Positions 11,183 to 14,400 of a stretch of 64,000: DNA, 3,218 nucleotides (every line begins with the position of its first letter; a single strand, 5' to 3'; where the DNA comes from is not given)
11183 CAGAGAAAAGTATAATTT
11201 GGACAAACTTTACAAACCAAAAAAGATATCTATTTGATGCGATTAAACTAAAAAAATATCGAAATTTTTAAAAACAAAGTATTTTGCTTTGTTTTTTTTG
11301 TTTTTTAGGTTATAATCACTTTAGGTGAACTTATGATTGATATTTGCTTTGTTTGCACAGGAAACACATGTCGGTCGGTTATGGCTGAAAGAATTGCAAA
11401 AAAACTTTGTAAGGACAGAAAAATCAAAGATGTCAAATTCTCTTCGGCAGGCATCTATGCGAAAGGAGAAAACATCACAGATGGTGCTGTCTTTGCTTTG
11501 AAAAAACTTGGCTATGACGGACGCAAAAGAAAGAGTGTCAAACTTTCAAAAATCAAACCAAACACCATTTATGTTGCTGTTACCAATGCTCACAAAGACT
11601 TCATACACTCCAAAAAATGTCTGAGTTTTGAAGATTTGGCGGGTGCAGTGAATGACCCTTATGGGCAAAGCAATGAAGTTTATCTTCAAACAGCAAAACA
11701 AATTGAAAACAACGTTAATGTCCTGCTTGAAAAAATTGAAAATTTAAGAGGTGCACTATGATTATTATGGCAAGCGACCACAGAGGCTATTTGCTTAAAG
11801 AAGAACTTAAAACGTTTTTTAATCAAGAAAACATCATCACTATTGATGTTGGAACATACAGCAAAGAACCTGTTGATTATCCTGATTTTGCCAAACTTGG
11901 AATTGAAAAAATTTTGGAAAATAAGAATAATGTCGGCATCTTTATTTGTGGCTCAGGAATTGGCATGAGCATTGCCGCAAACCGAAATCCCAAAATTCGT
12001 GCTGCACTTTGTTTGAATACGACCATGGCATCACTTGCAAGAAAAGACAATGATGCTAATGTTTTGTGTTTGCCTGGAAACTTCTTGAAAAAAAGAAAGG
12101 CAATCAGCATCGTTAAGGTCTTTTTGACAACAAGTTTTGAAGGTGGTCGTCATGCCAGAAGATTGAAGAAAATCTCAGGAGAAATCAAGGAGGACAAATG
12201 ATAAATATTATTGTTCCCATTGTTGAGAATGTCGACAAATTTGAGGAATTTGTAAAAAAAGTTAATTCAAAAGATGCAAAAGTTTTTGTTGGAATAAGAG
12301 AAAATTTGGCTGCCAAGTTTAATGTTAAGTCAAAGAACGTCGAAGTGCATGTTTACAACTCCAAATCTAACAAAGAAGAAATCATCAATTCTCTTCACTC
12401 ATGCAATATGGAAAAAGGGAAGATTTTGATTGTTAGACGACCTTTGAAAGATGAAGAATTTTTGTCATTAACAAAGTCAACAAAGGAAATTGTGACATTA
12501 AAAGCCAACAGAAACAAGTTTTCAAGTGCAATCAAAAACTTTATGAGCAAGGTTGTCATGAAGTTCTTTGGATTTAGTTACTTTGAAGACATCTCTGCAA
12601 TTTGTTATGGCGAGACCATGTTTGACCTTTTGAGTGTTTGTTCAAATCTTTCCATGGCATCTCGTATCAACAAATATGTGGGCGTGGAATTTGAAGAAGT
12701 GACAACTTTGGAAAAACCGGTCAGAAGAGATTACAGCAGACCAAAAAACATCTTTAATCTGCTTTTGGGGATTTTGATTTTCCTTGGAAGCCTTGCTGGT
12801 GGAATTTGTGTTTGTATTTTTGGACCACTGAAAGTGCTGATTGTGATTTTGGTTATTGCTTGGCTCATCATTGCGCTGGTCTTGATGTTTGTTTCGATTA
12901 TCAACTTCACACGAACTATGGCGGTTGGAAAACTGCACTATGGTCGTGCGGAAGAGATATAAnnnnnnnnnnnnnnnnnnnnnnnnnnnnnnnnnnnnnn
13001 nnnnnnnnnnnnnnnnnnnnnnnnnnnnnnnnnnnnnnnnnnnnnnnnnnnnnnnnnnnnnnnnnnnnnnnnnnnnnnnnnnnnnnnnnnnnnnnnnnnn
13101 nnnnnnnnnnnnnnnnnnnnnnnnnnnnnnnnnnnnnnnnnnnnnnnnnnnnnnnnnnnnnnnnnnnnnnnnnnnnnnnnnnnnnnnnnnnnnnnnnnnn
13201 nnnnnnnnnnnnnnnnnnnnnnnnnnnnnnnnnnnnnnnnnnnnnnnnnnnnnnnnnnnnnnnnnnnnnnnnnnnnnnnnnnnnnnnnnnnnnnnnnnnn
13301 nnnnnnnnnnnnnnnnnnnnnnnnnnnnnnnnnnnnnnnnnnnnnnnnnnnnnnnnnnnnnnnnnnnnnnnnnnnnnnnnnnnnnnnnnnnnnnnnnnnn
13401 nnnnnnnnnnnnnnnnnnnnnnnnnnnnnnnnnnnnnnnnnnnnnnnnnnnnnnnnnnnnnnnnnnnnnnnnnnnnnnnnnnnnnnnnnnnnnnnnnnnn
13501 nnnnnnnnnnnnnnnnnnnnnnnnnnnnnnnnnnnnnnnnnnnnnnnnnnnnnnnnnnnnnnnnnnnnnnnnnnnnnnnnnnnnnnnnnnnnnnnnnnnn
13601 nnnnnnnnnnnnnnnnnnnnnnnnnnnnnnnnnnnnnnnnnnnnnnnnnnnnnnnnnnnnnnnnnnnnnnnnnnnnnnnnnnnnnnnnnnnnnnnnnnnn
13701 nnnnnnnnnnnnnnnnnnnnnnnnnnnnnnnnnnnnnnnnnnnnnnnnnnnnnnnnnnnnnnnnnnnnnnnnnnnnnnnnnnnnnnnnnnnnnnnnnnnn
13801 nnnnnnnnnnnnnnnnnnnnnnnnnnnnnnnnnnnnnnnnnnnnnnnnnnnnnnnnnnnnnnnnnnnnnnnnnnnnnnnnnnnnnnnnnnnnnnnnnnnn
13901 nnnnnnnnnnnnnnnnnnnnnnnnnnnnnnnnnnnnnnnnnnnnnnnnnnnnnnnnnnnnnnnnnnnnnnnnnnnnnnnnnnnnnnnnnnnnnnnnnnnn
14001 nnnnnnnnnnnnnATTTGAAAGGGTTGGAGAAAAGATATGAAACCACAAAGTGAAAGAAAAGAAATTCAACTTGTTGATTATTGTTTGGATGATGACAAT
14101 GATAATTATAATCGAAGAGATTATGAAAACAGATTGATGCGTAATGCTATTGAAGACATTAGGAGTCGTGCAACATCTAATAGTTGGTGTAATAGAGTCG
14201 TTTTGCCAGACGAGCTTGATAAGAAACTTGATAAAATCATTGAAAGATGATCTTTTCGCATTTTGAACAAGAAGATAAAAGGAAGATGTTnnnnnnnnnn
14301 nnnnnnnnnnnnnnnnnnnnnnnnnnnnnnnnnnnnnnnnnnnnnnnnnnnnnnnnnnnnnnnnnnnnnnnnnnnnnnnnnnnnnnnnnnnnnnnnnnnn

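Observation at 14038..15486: Three-gene cassette appended to gap, with a nucleotidyltransferase-fold-like protein whose catalytic acids appear substituted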

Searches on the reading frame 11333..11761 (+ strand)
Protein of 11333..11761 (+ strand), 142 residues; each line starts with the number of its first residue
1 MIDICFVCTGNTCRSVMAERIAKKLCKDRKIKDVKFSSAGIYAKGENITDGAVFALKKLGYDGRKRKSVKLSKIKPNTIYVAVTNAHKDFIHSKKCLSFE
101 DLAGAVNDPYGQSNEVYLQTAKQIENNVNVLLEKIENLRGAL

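Call 3: search_protein_families(library=pfam, proteins=[window:11333-11761:+], max_evalue=1)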
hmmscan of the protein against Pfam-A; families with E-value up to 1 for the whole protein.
window:11333-11761:+ (142 aa): 1 family
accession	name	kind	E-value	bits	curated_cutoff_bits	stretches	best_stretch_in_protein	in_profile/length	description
PF01451.26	LMWPc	-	3.1e-17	63.5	23.2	1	4-131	1-143/144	Low molecular weight phosphotyrosine protein phosphatase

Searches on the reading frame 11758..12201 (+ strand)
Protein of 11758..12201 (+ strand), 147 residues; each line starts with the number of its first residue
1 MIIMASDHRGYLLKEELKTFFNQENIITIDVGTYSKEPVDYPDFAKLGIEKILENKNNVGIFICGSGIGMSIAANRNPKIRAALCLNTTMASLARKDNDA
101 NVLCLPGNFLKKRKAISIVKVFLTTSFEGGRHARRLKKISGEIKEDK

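Call 3: search_protein_families(library=pfam, proteins=[window:11758-12201:+], max_evalue=1)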
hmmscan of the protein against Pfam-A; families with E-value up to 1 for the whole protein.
window:11758-12201:+ (147 aa): 1 family
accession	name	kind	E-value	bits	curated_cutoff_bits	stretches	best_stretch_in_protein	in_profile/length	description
PF02502.23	LacAB_rpiB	-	1.4e-49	168.1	24.7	1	2-139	1-138/138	Ribose/Galactose Isomerase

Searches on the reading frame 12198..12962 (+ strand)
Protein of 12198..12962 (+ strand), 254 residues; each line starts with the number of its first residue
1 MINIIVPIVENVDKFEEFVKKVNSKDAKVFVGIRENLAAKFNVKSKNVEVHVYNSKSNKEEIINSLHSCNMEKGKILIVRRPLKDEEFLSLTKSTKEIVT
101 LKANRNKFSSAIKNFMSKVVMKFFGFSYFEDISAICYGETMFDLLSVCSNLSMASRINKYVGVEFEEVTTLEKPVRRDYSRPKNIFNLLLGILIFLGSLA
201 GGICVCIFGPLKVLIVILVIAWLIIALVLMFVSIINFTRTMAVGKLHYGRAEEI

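Call 3: search_protein_families(library=pfam, proteins=[window:12198-12962:+], max_evalue=1)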
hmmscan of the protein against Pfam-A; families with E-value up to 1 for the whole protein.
window:12198-12962:+ (254 aa): 0 families

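Call 4: search_protein_families(library=ncbifam, proteins=[window:12198-12962:+], max_evalue=1)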
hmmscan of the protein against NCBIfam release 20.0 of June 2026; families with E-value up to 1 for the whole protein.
window:12198-12962:+ (254 aa): 1 family
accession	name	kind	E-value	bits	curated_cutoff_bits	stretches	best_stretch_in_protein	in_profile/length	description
NF006907.0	PRK09400.1-2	equivalog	0.065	13.3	99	1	46-95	6-51/78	preprotein translocase subunit SecE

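Call 49: search_protein_families(library=phrogs, proteins=[window:12198-12962:+], max_evalue=0.1)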
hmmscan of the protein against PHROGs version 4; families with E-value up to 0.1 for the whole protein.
window:12198-12962:+ (254 aa): 0 families

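Call 65: search_protein_families(library=padloc, proteins=[window:12198-12959:+], max_evalue=1)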
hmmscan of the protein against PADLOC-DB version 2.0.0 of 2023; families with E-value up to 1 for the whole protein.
window:12198-12959:+ (254 aa): 1 family
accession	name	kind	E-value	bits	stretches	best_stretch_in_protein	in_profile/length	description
PDLC01043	CorA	-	0.0077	13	1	117-203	321-404/457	CorA-like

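Call 67: search_solved_structures(query=A5, max_evalue=1, show_alignments=1)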
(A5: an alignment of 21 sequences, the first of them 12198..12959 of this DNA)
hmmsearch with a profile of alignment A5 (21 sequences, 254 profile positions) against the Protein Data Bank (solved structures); distinct sequences matched with E-value up to 1: 1.
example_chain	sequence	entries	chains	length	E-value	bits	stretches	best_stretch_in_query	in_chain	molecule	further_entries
2n3z_A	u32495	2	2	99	0.026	17.3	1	6-65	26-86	OR446 | De novo designed protein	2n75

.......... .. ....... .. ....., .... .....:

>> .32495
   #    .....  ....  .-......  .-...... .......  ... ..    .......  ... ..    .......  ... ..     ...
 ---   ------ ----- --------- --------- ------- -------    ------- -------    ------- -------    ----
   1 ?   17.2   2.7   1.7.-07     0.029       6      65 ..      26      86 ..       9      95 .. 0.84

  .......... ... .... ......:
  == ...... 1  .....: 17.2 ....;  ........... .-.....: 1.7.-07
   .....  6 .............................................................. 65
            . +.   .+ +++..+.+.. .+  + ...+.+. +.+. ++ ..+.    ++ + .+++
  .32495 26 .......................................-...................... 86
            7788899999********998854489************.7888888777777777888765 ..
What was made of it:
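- Tried and rejected: PADLOC gave only noise (call 65) and the profile-PDB search found nothing (call 67).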

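Call 72: predict_structure(protein=window:12198-12959:+)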
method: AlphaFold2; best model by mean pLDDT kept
length: 254 residues; sequences in the alignment: 1
mean_pLDDT: 52.2   pTM: 0.35
mean pLDDT of the five models: 52.2, 48.6, 48.1, 46.8, 46.6
residues with pLDDT >= 90: 10; 70-90: 36; 50-70: 83; < 50: 125
segments of 3 or more residues with pLDDT < 50: 69-183, 249-254
pLDDT, mean of each block of 10 residues (from residue 1): 55 67 60 61 65 59 50 42 37 30 31 38 31 30 31 32 32 36 62 82 68 77 90 87 58 42
secondary structure, 60 per line:
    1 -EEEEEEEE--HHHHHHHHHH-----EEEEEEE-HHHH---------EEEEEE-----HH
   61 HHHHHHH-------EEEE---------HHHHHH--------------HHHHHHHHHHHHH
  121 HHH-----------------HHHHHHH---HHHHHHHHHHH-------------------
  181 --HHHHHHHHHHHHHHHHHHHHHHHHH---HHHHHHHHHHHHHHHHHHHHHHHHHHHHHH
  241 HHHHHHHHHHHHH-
elements in order: E2-9 H12-21 E27-33 H35-38 E48-53 H59-67 E75-78 H88-93 H108-123 H141-147 H151-161 H183-207 H211-253

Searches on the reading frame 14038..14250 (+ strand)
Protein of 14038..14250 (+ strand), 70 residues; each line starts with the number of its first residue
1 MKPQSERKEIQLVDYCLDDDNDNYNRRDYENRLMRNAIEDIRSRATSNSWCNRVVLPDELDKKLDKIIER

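Call 3: search_protein_families(library=pfam, proteins=[window:14038-14250:+], max_evalue=1)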
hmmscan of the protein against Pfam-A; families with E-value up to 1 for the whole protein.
window:14038-14250:+ (70 aa): 1 family
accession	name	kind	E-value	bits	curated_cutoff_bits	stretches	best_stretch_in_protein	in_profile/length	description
PF13314.11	DUF4083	-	0.12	12.8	25.4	1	57-69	40-52/57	Domain of unknown function (DUF4083)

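Call 4: search_protein_families(library=ncbifam, proteins=[window:14038-14250:+], max_evalue=1)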
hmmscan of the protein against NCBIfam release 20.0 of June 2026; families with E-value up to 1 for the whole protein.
window:14038-14250:+ (70 aa): 0 families

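Call 5: search_protein_families(library=padloc, proteins=[window:14038-14250:+], max_evalue=1)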
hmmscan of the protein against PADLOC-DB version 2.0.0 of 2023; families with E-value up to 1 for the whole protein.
window:14038-14250:+ (70 aa): 1 family
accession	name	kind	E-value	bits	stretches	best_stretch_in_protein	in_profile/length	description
PDLC00687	Effector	-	0.026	12.1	1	24-68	209-252/287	2TM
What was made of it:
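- On CD-NTase (cGAS/DncV-like nucleotidyltransferase) superfamily, by homology and fold: The single window sequence hits no Pfam or PADLOC model (calls 3, 5).
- Closest known: Clade E CD-NTases. Different: The window protein has no PADLOC, Pfam or NCBIfam hit (calls 3-5).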

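Call 36: find_homologous_proteins(query=window:14038-14247:+, max_evalue=0.01)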
Query window:14038-14247:+ (70 aa): 3 proteins with E <= 0.01 among 3 candidates.
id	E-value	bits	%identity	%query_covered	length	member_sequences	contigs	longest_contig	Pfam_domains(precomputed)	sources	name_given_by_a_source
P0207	5.8e-34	132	90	100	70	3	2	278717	-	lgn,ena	-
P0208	2.0e-32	128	86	100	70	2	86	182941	-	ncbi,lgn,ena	-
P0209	7.7e-29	116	80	100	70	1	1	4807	-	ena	-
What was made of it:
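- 14038..14250 (+): ORF70: a species-restricted orphan small protein occupying an insertion of about 250 bp in the gap-ORF314 spacer. It is probably coding but is not part of the conserved unit. Only 3 homolog clusters exist (80-90% identity, all 70 aa) in 5.8e9 proteins (call 36).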

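Call 49: search_protein_families(library=phrogs, proteins=[window:14038-14250:+], max_evalue=0.1)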
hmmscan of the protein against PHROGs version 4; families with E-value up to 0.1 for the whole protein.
window:14038-14250:+ (70 aa): 1 family
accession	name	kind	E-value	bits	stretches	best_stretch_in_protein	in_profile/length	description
phrog_9988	-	unknown function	0.029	15.2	1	13-64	4-52/57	-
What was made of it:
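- Tried and rejected: Pfam, NCBIfam, PADLOC and PHROG scans of the three window proteins gave no significant hits (calls 3-5, 49).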
